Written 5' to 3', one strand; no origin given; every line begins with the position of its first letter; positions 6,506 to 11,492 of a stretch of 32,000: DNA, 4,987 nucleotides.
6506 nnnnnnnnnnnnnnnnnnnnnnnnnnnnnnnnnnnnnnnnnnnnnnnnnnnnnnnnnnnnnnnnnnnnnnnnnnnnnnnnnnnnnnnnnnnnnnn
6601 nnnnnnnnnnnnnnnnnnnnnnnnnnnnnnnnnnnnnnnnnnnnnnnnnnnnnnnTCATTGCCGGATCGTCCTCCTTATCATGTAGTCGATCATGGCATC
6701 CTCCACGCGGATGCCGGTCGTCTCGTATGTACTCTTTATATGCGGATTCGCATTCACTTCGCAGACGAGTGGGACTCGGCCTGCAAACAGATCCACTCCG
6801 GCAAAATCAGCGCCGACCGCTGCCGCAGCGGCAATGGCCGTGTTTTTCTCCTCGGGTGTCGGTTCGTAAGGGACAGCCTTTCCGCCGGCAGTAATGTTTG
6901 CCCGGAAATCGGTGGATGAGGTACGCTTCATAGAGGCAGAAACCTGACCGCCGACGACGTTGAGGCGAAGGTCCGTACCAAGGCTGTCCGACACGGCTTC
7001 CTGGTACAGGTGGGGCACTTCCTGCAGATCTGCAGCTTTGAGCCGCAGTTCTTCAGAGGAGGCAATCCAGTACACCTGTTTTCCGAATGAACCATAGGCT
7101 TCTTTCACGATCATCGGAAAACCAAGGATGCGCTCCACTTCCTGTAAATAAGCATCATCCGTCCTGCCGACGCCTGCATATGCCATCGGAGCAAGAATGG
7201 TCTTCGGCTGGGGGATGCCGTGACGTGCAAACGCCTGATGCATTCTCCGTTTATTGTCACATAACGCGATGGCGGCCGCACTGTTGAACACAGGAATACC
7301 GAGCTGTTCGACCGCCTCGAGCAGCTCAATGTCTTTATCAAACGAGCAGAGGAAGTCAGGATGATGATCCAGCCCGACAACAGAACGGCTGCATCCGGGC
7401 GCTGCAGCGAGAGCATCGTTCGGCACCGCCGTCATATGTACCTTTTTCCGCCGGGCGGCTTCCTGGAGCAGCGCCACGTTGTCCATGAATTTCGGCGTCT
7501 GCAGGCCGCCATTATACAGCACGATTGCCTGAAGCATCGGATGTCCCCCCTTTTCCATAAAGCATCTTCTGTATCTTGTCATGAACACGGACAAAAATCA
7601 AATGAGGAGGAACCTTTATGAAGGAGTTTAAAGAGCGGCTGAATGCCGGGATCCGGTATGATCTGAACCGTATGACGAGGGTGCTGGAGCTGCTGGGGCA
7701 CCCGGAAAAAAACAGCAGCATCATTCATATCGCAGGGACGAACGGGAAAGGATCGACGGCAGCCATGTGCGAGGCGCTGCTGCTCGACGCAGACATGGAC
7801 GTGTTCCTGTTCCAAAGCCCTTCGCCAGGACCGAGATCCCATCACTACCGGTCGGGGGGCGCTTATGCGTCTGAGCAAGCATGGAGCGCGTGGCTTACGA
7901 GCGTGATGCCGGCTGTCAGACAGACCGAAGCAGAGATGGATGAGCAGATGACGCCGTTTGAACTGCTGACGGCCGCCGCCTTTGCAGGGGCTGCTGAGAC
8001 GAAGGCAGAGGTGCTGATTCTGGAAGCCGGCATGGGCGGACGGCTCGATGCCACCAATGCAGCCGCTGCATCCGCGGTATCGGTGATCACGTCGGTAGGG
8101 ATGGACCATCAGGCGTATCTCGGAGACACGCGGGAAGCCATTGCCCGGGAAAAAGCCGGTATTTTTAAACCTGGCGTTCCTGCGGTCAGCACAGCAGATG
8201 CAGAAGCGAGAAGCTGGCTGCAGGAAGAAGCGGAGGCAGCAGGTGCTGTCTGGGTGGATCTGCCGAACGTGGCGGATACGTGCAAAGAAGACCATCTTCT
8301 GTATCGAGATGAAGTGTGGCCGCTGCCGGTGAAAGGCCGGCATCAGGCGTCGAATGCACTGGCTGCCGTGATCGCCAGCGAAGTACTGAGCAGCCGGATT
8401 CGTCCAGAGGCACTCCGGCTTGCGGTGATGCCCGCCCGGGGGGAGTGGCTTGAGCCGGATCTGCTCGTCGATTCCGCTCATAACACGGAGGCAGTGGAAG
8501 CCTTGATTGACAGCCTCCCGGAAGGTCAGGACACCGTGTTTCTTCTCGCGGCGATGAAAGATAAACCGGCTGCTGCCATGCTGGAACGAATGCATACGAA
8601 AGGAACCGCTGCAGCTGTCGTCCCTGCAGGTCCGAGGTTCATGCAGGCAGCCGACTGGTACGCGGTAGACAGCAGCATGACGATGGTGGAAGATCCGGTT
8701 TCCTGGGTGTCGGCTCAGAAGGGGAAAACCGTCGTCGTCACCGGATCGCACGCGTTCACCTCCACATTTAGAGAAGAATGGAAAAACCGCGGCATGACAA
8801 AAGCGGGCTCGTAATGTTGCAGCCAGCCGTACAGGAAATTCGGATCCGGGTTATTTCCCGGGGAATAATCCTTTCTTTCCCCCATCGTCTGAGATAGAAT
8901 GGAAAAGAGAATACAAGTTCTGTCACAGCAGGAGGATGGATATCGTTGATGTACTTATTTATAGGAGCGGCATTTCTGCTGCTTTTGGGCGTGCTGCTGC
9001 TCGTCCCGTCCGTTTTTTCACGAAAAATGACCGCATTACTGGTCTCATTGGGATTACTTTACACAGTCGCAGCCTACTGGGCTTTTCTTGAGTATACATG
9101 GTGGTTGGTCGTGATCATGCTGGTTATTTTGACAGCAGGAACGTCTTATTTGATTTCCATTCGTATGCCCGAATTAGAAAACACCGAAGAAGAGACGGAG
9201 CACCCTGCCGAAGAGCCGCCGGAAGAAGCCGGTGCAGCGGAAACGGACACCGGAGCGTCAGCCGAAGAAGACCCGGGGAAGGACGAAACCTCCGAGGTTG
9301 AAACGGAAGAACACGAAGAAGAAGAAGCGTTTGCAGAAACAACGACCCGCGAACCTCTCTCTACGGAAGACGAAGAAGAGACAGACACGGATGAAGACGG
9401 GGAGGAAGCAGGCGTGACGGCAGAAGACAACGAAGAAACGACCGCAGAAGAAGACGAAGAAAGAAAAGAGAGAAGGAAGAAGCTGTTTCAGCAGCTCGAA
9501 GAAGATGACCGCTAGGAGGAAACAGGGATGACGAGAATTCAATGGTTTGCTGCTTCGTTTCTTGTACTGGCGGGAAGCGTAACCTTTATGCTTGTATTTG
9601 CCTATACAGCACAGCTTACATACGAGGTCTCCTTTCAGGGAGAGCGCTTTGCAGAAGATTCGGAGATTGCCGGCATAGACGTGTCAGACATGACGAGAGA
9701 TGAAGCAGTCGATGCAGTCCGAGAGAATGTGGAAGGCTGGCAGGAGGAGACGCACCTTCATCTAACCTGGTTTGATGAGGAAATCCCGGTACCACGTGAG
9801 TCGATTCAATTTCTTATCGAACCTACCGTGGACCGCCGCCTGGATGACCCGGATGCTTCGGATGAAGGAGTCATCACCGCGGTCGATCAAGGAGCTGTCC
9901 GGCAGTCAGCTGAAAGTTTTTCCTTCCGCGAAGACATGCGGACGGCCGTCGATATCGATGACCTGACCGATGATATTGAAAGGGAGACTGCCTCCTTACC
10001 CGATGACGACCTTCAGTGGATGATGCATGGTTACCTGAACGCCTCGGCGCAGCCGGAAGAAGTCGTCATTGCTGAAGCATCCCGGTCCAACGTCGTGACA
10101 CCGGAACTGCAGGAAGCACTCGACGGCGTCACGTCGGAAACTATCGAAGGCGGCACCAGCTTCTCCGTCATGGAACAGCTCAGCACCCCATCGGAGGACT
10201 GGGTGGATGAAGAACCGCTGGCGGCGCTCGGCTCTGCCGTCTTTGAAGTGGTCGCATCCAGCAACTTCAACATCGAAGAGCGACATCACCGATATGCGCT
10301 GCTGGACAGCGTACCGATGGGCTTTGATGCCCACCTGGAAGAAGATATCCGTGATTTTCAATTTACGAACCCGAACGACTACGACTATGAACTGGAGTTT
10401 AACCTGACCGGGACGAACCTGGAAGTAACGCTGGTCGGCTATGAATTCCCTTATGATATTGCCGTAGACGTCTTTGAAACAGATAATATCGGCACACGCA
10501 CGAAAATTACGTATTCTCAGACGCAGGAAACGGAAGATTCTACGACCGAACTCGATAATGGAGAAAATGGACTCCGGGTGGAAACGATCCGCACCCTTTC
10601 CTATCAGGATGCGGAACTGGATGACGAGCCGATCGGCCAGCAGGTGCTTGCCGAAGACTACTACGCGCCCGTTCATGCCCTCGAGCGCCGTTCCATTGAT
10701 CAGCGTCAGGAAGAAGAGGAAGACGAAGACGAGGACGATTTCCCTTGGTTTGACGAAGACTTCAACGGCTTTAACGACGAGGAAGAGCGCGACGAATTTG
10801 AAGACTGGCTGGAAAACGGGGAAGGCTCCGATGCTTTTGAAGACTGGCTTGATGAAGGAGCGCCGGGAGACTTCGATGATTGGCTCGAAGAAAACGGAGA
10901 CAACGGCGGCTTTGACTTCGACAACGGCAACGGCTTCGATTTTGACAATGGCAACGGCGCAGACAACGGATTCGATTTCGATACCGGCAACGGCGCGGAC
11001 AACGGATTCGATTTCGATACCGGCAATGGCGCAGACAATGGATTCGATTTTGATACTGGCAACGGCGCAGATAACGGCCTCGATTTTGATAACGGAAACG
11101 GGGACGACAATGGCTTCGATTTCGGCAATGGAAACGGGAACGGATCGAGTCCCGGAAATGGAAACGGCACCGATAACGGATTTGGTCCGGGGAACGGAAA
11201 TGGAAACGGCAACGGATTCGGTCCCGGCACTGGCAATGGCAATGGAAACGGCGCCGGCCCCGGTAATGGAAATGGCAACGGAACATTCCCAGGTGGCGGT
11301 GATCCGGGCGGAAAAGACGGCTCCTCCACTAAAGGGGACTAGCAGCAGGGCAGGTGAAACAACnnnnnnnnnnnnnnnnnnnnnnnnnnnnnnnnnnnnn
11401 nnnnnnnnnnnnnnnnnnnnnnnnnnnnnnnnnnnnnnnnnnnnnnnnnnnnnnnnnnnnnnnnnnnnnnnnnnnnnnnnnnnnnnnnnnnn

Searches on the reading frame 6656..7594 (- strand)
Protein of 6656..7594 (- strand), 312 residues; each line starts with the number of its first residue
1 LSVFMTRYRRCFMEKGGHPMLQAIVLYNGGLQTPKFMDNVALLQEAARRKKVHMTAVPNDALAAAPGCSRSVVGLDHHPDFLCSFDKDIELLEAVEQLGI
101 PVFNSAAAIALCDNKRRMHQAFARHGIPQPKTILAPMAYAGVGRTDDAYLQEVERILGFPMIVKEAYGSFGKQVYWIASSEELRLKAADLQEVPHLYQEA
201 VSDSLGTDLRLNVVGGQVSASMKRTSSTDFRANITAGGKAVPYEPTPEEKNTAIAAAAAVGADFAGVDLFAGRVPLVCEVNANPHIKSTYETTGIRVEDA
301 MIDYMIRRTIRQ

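Call 57: search_protein_families(library=pfam, proteins=[window:6656-7594:-], max_evalue=0.00001)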
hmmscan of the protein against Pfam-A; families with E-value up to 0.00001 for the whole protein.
window:6656-7594:- (312 aa): 1 family
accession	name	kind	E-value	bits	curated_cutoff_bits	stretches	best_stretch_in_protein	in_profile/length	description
PF08443.16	RimK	-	2e-33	116.1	21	1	113-304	2-187/188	RimK-like ATP-grasp domain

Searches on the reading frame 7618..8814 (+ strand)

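Call 57: search_protein_families(library=pfam, proteins=[window:7618-8814:+], max_evalue=0.00001)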
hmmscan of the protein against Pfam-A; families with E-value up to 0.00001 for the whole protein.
window:7618-8814:+ (398 aa): 2 families
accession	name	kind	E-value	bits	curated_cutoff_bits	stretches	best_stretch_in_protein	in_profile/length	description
PF08245.18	Mur_ligase_M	-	1.7e-14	54.7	24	1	38-253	1-199/200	Mur ligase middle domain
PF02875.26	Mur_ligase_C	-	6.9e-07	30.6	28.4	1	281-377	13-126/127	Mur ligase, glutamate ligase domain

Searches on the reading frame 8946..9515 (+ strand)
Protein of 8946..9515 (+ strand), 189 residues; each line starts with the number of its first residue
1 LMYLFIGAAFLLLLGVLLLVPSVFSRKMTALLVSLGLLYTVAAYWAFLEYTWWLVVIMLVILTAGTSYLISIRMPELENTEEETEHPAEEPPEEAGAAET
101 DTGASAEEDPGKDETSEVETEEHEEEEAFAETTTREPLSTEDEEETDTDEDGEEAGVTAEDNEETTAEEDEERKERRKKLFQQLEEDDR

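Call 57: search_protein_families(library=pfam, proteins=[window:8946-9515:+], max_evalue=0.00001)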
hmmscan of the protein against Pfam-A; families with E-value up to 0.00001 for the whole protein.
window:8946-9515:+ (189 aa): 0 families

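Call 64: search_protein_families(library=pfam, proteins=[window:8946-9515:+], max_evalue=0.01)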
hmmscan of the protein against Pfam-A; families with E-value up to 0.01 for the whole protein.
window:8946-9515:+ (189 aa): 1 family
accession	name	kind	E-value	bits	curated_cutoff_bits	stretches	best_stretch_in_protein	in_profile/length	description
PF08510.17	PIG-P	-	0.00085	19.6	39.3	1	3-110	5-86/121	PIG-P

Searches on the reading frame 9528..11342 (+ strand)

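Call 4: search_protein_families(library=pfam, proteins=[window:9528-11342:+])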
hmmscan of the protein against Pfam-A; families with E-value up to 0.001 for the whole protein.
window:9528-11342:+ (604 aa): 1 family
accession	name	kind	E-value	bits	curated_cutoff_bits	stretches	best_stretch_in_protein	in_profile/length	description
PF04294.18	VanW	-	4.7e-08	33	27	1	235-302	62-129/130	VanW like protein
